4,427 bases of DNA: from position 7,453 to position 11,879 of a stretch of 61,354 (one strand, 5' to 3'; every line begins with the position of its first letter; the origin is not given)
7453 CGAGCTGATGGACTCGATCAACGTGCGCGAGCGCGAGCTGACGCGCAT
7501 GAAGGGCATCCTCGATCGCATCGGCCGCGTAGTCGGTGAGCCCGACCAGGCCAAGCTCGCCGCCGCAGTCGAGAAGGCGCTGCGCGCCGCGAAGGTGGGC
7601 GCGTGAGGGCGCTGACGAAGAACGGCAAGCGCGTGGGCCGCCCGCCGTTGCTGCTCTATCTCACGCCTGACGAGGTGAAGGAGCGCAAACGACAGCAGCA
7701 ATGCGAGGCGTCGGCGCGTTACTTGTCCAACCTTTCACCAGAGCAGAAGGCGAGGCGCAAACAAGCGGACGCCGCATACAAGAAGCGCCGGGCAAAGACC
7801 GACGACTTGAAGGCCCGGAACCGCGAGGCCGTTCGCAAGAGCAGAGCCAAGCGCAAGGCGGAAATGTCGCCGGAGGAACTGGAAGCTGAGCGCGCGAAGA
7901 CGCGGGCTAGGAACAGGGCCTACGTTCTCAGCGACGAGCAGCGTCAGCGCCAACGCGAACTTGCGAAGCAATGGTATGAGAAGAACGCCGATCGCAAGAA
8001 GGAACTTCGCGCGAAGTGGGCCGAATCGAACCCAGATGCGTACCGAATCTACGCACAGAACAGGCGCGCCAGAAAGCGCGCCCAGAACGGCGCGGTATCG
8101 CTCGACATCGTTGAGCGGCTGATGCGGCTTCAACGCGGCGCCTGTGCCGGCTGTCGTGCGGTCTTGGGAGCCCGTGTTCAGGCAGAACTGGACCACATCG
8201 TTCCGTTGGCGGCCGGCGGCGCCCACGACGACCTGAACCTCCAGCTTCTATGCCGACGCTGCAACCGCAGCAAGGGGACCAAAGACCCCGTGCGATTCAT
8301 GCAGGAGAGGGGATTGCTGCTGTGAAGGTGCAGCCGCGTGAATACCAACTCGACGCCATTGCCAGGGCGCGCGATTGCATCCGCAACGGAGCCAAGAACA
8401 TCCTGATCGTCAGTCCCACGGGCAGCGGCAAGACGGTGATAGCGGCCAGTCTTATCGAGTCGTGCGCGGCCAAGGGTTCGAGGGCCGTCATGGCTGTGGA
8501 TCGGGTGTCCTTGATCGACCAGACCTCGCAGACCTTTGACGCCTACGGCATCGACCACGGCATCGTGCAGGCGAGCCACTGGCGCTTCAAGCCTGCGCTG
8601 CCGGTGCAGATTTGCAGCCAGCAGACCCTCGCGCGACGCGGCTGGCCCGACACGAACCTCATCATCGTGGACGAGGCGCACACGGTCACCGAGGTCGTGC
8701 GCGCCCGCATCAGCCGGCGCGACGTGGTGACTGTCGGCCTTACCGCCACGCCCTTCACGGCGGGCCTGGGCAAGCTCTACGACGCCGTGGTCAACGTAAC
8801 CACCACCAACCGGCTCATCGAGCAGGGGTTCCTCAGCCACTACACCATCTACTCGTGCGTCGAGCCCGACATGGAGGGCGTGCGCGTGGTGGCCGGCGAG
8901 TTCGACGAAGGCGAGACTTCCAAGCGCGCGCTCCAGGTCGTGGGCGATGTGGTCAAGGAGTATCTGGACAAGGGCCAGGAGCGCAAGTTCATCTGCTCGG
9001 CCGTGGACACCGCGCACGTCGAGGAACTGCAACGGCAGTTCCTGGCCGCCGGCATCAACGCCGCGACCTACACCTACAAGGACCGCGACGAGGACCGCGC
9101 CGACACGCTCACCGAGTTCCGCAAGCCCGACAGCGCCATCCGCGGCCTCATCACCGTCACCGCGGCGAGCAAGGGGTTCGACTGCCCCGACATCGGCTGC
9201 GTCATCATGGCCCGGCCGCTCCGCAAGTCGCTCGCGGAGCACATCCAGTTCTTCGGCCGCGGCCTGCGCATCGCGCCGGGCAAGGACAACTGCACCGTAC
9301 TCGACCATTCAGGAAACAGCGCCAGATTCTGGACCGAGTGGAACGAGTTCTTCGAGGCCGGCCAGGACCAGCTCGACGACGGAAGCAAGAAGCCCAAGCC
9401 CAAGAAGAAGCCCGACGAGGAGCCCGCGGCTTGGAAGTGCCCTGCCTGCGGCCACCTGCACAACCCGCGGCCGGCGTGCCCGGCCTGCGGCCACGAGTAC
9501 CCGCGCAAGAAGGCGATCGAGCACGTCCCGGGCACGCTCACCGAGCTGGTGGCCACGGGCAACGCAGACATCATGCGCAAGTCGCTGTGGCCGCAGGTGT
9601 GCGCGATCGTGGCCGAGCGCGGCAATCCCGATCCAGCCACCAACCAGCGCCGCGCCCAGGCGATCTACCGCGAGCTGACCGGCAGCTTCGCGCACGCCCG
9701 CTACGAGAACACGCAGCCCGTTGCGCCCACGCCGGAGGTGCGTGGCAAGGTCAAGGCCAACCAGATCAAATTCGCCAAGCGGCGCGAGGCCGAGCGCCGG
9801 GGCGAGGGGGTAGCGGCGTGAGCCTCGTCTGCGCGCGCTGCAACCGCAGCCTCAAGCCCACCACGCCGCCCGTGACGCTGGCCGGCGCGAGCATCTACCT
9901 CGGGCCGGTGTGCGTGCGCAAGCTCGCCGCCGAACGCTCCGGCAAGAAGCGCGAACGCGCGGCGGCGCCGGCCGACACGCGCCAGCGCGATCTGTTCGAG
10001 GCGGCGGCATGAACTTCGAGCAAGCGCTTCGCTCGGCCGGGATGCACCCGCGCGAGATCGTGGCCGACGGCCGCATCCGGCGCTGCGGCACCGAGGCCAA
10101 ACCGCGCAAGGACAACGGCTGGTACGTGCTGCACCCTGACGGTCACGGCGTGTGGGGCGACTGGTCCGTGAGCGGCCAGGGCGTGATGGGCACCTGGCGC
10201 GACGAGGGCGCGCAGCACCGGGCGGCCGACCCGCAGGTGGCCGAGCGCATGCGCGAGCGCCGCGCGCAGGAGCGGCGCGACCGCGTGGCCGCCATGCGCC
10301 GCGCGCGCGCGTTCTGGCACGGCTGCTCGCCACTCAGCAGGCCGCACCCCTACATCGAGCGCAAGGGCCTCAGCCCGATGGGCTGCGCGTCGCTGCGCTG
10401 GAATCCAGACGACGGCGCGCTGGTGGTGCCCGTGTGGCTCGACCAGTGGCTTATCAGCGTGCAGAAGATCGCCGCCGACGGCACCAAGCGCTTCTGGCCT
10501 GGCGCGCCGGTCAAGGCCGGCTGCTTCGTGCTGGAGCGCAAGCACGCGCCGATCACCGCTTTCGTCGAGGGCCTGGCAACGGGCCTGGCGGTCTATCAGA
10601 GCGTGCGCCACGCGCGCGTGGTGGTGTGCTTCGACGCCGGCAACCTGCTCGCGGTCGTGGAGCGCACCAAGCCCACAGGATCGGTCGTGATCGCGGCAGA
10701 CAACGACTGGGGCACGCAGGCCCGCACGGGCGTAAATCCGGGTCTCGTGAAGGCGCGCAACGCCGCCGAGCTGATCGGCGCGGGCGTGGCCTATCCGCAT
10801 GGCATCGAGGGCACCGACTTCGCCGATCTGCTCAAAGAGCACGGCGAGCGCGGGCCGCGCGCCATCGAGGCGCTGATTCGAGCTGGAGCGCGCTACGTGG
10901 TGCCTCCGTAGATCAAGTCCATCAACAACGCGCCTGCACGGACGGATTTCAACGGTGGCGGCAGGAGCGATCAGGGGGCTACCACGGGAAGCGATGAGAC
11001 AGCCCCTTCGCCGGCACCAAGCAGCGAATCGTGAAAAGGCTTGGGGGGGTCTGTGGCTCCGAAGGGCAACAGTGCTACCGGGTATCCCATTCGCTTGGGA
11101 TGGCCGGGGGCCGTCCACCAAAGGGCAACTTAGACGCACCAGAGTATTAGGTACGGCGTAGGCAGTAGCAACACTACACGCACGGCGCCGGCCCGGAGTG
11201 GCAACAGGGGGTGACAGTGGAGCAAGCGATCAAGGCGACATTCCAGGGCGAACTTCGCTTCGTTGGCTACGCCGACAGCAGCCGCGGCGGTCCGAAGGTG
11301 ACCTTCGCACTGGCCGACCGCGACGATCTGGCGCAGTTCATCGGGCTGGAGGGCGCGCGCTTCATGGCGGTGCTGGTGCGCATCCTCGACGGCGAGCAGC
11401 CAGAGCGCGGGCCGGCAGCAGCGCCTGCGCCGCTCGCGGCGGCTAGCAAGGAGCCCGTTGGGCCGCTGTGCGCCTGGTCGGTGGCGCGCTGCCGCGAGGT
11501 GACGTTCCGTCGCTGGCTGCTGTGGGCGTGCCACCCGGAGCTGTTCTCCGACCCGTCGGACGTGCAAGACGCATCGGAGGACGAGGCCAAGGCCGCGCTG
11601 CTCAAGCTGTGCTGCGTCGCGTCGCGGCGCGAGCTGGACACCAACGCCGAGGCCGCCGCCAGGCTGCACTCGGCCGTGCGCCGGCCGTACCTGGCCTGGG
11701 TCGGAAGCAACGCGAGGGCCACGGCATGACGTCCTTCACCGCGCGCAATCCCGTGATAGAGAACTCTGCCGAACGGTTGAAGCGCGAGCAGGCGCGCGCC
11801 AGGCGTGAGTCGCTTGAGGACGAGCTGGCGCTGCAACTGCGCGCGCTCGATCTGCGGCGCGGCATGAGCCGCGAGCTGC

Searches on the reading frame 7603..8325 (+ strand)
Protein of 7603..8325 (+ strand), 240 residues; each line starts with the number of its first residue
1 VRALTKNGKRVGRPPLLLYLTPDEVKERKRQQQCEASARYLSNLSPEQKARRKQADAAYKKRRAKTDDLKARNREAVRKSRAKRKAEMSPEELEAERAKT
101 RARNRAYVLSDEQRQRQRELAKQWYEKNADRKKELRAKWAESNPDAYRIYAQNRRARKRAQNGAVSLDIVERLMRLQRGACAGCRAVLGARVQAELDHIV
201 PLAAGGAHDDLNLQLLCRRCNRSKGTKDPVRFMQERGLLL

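Call 20: search_protein_families(library=phrogs, proteins=[window:7603-8325:+], max_evalue=0.001)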
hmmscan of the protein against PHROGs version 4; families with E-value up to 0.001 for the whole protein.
window:7603-8325:+ (240 aa): 20 families
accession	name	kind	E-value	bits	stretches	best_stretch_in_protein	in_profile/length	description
phrog_1035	-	DNA, RNA and nucleotide metabolism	4.5e-20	73.6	1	45-234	20-220/271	endonuclease VII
phrog_2914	-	DNA, RNA and nucleotide metabolism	3.3e-13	50.8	1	108-229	18-141/190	endonuclease VII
phrog_6050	-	DNA, RNA and nucleotide metabolism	1.4e-12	48.2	1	148-230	279-363/402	HNH endonuclease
phrog_338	-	DNA, RNA and nucleotide metabolism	3.4e-12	47.4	1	131-230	162-265/340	HNH endonuclease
phrog_2214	-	DNA, RNA and nucleotide metabolism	1.7e-10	41.6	1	171-236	186-248/429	HNH endonuclease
phrog_7785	-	DNA, RNA and nucleotide metabolism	2.1e-10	41.8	1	120-227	8-114/147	HNH endonuclease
phrog_2118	-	DNA, RNA and nucleotide metabolism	6.6e-10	40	1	171-231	169-228/301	HNH endonuclease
phrog_144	-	DNA, RNA and nucleotide metabolism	1.5e-09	38.7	1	135-228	44-136/175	HNH endonuclease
phrog_589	-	DNA, RNA and nucleotide metabolism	5.5e-08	33.8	1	135-233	54-147/179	HNH endonuclease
phrog_5956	-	DNA, RNA and nucleotide metabolism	9.7e-08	32.8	1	152-227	33-110/138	HNH endonuclease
phrog_333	-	DNA, RNA and nucleotide metabolism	1.5e-07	32.7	1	169-227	24-81/138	HNH endonuclease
phrog_1271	-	DNA, RNA and nucleotide metabolism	2e-07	31.8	1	157-228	244-319/361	HNH endonuclease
phrog_5718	-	DNA, RNA and nucleotide metabolism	3.1e-07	30.8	1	155-228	105-177/394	HNH endonuclease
phrog_8660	-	DNA, RNA and nucleotide metabolism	8.5e-07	30.3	1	47-231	20-183/196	HNH endonuclease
phrog_9545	-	DNA, RNA and nucleotide metabolism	3.2e-06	28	1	190-235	130-175/206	HNH endonuclease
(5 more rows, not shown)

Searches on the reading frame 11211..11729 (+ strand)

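Call 11: search_protein_families(library=pfam, proteins=[window:11211-11729:+], max_evalue=0.01)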
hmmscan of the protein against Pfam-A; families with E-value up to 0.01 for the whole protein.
window:11211-11729:+ (172 aa): 0 families

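Call 20: search_protein_families(library=phrogs, proteins=[window:11211-11729:+], max_evalue=0.001)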
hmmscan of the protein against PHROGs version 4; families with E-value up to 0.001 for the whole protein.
window:11211-11729:+ (172 aa): 3 families
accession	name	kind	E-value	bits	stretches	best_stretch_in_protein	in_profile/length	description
phrog_19763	-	unknown function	1e-22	82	1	6-168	3-160/161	-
phrog_10379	-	unknown function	2.5e-08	35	1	79-164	98-174/177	-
phrog_5358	-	unknown function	2.8e-08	34.7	1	92-164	10-72/77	-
